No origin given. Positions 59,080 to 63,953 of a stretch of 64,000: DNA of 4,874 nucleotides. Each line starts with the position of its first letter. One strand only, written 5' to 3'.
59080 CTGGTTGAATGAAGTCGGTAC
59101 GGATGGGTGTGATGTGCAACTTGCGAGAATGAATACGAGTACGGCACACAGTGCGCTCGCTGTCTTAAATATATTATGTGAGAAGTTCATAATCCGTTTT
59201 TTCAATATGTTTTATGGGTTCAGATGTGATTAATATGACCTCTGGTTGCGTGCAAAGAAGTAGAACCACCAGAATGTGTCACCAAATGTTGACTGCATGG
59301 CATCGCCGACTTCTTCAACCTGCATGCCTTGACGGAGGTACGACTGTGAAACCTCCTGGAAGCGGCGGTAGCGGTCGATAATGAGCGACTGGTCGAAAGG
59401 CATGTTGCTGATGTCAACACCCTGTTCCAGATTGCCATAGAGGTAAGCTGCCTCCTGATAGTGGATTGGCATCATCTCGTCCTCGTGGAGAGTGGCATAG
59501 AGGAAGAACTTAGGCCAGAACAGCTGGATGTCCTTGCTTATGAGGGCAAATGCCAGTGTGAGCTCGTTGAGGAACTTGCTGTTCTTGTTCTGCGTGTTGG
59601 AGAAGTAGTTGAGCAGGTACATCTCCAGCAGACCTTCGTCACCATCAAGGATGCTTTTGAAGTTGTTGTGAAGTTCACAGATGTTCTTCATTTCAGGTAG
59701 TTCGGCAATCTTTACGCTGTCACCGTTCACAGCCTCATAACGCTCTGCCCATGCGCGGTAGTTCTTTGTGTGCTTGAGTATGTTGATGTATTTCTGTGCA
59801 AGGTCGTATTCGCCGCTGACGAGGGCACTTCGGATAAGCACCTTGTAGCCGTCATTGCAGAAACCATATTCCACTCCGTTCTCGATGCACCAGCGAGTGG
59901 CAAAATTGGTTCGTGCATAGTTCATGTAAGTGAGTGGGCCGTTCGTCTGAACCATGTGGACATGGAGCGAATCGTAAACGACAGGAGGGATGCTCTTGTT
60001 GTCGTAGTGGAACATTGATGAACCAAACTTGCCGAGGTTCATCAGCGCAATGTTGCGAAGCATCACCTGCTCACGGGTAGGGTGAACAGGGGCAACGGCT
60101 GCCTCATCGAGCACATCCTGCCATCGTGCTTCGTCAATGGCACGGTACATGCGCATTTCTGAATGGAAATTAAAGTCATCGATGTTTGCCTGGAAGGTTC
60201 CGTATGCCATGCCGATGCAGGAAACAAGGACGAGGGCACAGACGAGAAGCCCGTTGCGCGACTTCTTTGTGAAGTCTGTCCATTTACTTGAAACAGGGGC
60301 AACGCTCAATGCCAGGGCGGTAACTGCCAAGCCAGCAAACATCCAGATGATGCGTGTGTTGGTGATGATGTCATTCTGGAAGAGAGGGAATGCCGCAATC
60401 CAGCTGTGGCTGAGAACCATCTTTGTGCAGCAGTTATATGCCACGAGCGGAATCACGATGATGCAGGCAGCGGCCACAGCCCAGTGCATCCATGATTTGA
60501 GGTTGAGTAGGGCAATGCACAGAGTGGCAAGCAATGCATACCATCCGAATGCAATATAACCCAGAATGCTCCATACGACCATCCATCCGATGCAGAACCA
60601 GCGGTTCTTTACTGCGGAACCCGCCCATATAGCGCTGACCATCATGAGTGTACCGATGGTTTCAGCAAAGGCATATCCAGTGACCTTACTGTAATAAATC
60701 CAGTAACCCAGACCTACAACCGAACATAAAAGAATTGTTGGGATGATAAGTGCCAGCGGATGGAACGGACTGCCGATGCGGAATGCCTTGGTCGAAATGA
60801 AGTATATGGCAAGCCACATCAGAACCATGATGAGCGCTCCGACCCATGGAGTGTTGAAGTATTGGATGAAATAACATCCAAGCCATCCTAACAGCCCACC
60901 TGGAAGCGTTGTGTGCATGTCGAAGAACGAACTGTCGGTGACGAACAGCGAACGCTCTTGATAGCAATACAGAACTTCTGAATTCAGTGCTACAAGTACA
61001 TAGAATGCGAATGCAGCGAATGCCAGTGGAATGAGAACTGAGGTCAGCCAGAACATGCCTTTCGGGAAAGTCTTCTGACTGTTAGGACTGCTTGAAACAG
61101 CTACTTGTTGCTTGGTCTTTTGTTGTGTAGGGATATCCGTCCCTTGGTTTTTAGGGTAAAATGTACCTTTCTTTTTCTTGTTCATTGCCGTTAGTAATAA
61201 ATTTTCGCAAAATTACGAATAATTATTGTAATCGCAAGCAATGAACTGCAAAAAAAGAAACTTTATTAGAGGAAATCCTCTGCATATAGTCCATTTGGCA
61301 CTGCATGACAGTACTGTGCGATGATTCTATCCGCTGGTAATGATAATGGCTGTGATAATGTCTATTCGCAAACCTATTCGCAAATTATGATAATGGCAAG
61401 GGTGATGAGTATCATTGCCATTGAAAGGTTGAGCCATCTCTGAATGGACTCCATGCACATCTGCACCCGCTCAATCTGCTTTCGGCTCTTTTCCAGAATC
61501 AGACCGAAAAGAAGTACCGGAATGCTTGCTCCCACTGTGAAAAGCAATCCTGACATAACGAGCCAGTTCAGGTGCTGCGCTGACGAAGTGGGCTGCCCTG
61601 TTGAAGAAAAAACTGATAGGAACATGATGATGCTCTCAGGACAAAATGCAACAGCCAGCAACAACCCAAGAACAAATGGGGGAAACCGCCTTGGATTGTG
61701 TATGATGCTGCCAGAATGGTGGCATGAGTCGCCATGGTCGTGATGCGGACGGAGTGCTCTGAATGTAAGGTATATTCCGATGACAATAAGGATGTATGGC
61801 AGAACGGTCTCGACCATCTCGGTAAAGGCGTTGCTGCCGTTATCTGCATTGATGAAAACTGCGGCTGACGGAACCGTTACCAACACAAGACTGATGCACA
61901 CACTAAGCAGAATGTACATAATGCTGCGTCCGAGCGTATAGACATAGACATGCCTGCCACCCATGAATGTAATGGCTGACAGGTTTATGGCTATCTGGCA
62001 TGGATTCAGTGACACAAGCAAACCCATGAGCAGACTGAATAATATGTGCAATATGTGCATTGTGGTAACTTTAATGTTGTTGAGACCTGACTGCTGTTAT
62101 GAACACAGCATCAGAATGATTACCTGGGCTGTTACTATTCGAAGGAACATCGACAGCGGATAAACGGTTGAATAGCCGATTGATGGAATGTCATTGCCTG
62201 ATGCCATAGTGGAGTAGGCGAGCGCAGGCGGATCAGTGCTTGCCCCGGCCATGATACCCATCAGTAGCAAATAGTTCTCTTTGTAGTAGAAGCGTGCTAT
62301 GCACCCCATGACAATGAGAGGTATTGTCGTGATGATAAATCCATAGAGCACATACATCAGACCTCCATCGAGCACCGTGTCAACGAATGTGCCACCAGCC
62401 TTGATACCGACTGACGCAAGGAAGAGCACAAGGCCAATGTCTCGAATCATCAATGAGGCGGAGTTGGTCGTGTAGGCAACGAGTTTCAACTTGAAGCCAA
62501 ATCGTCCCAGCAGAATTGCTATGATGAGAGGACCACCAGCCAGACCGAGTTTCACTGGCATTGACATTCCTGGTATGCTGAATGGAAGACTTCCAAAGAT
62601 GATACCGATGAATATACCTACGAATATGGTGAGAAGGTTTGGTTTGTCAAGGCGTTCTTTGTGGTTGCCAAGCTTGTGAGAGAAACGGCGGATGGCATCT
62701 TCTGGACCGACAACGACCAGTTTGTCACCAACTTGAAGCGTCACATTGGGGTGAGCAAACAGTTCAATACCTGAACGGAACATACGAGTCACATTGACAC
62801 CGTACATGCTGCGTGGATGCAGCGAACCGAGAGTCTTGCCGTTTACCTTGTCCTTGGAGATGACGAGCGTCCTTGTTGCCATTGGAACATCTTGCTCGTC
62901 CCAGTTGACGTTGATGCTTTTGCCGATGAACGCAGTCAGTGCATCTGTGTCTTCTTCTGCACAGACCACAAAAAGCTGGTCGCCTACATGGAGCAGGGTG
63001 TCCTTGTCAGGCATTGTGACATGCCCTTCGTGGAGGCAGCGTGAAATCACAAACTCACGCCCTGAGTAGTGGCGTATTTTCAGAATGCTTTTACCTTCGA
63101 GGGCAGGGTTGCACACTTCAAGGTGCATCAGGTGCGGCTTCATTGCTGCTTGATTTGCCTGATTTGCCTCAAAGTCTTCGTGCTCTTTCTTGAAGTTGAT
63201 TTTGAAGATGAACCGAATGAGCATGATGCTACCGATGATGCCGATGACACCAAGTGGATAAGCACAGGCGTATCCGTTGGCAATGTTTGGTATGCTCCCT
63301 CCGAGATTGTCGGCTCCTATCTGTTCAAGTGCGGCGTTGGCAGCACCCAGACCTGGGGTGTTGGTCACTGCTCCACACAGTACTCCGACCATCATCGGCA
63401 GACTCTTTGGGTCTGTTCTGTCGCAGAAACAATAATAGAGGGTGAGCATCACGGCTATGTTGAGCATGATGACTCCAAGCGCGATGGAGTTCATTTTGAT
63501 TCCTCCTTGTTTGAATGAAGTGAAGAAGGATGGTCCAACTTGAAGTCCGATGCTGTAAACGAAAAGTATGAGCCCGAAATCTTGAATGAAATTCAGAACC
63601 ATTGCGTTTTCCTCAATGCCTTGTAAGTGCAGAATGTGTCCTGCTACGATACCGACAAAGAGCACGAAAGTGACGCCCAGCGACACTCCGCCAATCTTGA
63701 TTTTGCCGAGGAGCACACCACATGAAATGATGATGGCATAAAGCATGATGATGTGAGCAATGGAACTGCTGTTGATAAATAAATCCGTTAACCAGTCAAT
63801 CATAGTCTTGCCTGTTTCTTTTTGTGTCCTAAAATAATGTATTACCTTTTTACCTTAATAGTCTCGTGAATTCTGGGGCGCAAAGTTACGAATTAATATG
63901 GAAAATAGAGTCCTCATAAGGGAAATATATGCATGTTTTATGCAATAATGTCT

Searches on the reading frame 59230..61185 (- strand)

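Call 85: search_protein_families(library=pfam, proteins=[window:59230-61185:-], max_evalue=0.00001)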
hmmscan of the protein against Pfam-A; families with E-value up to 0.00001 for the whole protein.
window:59230-61185:- (651 aa): 1 family
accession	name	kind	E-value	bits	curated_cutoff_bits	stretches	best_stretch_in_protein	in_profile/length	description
PF19529.4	DUF6057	-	5.9e-80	270.2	29.8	1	50-645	7-569/569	Family of unknown function (DUF6057)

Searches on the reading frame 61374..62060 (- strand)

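Call 85: search_protein_families(library=pfam, proteins=[window:61374-62060:-], max_evalue=0.00001)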
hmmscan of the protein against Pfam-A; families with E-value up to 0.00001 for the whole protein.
window:61374-62060:- (228 aa): 2 families
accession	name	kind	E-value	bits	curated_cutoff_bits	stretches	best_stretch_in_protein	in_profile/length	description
PF13386.12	DsbD_2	-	3.7e-09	37.2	24.9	1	11-210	4-189/199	Cytochrome C biogenesis protein transmembrane region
PF11139.14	SfLAP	-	9.7e-06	25.6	35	0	10-227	2-205/213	Sap, sulfolipid-1-addressing protein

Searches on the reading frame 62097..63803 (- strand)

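Call 85: search_protein_families(library=pfam, proteins=[window:62097-63803:-], max_evalue=0.00001)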
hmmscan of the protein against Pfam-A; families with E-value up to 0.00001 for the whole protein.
window:62097-63803:- (568 aa): 2 families
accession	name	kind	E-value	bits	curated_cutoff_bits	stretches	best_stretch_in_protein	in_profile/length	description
PF06826.17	Asp-Al_Ex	-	1.3e-78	263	27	2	393-563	2-166/167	Predicted Permease Membrane Region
PF02080.26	TrkA_C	-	6.1e-21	74.5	27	2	316-378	8-70/71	TrkA-C domain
